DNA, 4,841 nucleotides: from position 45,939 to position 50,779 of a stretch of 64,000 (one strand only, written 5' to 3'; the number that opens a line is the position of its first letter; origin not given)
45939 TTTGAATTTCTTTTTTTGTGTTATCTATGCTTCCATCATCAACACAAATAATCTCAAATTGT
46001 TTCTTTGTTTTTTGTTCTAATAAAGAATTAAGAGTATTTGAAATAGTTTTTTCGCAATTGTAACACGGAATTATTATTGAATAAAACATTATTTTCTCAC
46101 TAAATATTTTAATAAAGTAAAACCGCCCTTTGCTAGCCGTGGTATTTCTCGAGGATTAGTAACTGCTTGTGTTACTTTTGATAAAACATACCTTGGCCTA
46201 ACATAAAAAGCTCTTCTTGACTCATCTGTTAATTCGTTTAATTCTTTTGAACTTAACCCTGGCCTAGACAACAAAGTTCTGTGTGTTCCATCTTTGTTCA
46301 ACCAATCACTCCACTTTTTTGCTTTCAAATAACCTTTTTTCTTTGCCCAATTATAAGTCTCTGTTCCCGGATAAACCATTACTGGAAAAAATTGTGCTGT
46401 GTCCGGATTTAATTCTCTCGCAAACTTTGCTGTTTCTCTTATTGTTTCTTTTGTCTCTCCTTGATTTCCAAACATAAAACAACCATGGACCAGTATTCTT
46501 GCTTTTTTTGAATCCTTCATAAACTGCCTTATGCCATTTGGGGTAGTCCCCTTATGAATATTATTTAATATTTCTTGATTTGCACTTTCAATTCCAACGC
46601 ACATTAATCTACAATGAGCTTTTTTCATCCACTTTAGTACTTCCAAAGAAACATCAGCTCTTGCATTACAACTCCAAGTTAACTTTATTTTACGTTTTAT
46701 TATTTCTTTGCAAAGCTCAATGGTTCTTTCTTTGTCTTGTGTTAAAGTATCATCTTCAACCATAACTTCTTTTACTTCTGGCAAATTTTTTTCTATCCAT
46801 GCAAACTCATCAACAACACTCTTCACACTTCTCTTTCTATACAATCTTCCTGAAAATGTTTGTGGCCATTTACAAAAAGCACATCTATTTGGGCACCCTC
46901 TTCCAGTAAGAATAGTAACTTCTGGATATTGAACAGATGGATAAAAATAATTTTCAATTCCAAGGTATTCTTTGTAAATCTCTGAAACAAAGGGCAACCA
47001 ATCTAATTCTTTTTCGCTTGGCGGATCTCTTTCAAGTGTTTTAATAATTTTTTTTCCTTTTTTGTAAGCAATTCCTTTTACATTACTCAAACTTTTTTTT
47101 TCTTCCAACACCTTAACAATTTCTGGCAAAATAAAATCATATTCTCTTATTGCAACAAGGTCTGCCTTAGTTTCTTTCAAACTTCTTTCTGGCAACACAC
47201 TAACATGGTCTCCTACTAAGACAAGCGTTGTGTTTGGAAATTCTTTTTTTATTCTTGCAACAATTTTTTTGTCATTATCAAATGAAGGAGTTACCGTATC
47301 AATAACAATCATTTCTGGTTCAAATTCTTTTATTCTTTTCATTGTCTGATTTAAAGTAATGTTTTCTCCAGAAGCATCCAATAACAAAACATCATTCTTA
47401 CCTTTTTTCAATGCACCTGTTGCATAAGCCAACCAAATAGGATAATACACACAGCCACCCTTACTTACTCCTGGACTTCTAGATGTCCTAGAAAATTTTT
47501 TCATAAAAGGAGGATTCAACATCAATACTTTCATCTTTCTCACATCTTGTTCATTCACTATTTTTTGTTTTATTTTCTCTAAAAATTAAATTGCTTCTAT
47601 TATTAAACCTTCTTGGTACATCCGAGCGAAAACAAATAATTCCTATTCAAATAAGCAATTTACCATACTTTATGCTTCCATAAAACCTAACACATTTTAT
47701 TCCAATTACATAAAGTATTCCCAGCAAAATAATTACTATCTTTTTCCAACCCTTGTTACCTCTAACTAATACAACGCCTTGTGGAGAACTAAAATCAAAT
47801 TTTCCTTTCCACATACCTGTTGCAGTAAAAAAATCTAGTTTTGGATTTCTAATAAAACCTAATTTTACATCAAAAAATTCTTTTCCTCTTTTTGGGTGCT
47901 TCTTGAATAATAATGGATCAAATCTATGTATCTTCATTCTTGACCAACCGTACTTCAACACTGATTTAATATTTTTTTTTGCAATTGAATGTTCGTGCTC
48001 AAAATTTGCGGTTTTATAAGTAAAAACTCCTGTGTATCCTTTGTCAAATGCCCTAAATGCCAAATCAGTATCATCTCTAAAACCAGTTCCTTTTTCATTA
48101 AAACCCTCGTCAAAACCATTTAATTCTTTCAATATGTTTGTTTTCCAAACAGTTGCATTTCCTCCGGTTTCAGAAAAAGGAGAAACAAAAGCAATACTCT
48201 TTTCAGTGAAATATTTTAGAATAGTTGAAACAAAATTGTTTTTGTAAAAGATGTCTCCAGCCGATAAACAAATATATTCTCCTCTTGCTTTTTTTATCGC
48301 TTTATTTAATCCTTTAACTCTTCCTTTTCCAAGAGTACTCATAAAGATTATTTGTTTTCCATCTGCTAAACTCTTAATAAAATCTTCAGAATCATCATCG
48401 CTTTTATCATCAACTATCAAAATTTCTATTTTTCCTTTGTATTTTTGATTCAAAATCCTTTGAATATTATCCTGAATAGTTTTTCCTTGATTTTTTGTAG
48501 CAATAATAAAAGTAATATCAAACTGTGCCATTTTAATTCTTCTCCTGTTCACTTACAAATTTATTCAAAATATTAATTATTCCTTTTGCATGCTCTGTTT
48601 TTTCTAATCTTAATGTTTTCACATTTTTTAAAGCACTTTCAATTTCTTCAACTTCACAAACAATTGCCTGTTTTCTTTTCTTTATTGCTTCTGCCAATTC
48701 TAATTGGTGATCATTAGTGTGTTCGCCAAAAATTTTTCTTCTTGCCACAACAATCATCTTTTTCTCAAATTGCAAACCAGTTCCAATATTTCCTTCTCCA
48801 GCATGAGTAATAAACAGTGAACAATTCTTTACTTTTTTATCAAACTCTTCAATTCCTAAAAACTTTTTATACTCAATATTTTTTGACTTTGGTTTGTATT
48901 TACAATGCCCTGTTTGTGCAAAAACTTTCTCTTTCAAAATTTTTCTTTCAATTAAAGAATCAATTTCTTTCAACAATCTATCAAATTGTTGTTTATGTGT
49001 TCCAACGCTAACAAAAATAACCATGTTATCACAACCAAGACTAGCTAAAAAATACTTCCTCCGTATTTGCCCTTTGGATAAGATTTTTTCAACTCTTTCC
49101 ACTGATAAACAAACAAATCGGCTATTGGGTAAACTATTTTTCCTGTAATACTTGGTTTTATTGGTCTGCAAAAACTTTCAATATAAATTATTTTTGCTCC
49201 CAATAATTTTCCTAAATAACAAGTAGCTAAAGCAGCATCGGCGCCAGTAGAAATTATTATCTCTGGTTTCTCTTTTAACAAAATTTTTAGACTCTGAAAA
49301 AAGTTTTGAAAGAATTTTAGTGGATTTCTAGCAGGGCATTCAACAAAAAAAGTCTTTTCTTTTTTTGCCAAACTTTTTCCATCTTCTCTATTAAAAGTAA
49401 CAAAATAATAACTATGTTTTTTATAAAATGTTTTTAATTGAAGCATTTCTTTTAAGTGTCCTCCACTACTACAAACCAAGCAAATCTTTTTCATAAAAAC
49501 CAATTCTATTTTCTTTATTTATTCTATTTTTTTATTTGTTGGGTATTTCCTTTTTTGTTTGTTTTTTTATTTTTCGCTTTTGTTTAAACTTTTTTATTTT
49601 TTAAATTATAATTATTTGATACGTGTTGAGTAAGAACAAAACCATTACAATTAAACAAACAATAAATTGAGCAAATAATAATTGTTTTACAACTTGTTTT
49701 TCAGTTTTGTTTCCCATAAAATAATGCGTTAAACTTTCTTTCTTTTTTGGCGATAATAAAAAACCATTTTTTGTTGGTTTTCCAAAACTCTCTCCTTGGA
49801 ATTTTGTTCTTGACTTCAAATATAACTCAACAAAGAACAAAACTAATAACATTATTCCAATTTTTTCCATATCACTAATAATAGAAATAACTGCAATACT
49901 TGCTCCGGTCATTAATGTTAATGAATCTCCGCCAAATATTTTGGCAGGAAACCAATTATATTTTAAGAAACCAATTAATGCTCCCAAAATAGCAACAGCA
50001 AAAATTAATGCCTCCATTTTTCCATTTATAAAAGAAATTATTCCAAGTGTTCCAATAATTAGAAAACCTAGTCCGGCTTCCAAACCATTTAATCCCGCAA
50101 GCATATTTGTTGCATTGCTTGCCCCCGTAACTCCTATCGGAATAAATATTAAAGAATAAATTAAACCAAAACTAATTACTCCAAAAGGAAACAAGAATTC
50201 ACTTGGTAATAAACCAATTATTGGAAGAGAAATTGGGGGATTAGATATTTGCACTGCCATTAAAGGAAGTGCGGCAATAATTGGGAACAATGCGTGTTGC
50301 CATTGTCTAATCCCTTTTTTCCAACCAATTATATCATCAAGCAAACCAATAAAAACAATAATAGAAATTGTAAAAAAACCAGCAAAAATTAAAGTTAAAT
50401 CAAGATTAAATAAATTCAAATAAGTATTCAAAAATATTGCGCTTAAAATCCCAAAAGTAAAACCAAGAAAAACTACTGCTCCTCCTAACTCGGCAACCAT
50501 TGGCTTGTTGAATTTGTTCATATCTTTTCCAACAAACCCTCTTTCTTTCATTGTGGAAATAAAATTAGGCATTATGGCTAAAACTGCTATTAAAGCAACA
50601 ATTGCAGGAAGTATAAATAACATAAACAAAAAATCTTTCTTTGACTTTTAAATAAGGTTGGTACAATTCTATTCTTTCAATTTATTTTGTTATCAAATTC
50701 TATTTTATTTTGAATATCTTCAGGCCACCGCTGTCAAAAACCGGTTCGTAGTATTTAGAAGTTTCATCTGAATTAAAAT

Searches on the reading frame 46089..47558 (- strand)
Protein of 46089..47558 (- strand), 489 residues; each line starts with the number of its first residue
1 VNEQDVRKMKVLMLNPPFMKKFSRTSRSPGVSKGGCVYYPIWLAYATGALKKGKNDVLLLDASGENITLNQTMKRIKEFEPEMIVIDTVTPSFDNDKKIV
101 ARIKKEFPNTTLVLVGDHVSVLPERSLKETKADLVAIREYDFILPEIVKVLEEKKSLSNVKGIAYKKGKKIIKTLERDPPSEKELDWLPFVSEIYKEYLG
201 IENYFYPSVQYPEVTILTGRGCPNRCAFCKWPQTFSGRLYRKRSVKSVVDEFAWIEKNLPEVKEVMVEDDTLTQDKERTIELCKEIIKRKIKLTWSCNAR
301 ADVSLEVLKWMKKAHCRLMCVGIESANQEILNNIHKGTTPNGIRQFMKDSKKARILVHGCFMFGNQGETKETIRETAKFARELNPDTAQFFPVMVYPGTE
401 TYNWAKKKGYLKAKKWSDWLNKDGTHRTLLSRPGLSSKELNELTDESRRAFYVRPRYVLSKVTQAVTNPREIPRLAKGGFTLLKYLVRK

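Call 12: search_protein_families(library=pfam, proteins=[window:46089-47558:-], max_evalue=0.0001)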
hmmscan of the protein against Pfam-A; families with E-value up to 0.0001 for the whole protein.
window:46089-47558:- (489 aa): 2 families
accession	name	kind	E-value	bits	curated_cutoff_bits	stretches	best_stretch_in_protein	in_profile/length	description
PF04055.27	Radical_SAM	-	5.9e-18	66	29.5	1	217-380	2-166/166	Radical SAM superfamily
PF02310.24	B12-binding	-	8.2e-13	48.7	32.1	1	36-140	10-113/121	B12 binding domain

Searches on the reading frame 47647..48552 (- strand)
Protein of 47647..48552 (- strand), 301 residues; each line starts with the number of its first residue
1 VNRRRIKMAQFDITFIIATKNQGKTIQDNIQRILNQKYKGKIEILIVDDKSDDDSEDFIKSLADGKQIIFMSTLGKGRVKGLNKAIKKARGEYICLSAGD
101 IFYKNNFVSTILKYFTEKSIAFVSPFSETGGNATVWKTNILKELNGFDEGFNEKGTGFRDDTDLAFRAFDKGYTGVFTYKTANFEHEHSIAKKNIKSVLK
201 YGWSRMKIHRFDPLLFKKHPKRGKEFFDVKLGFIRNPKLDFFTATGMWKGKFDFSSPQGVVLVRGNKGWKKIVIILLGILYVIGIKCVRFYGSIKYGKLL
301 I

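Call 79: search_protein_families(library=pfam, proteins=[window:47647-48552:-], max_evalue=0.001)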
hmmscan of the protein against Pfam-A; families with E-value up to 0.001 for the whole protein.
window:47647-48552:- (301 aa): 3 families
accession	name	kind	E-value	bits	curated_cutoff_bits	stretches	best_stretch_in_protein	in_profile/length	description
PF00535.33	Glycos_transf_2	-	1.7e-20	74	23.3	1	15-151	2-142/168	Glycosyl transferase family 2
PF13641.12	Glyco_tranf_2_3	-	4.8e-08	33.7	27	1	13-123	3-119/230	Glycosyltransferase like family 2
PF10111.15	Glyco_tranf_2_2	-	8.9e-07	29.1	27.3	1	15-120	2-111/276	Glycosyltransferase like family 2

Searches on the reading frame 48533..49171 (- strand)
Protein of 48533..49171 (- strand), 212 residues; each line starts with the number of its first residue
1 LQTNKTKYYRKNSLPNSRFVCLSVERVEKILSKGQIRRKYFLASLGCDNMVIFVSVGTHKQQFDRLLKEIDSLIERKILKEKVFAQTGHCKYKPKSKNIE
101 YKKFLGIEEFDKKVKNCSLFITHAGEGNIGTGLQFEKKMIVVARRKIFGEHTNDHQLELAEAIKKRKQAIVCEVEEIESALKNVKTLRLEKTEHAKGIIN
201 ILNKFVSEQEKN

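Call 79: search_protein_families(library=pfam, proteins=[window:48533-49171:-], max_evalue=0.001)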
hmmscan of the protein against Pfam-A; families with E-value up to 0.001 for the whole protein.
window:48533-49171:- (212 aa): 1 family
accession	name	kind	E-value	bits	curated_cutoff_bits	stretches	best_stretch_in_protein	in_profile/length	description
PF04101.22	Glyco_tran_28_C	-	5.8e-12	46.4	22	1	51-195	1-151/166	Glycosyltransferase family 28 C-terminal domain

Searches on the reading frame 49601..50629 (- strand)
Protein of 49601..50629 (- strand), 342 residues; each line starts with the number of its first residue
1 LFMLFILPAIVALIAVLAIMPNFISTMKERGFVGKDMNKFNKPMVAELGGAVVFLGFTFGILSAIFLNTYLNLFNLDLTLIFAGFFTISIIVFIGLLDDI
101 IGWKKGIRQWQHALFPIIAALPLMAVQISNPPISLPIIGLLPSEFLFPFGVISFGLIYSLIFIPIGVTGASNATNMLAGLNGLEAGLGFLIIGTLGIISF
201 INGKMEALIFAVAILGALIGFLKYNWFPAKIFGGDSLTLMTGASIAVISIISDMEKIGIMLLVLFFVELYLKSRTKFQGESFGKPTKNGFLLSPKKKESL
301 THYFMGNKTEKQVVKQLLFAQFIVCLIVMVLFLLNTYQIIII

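Call 79: search_protein_families(library=pfam, proteins=[window:49601-50629:-], max_evalue=0.001)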
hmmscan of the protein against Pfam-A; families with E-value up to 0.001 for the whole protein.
window:49601-50629:- (342 aa): 1 family
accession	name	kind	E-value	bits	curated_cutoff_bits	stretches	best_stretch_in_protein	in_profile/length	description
PF00953.26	Glycos_transf_4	-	3.5e-33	115.3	27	1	83-252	3-159/160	Glycosyl transferase family 4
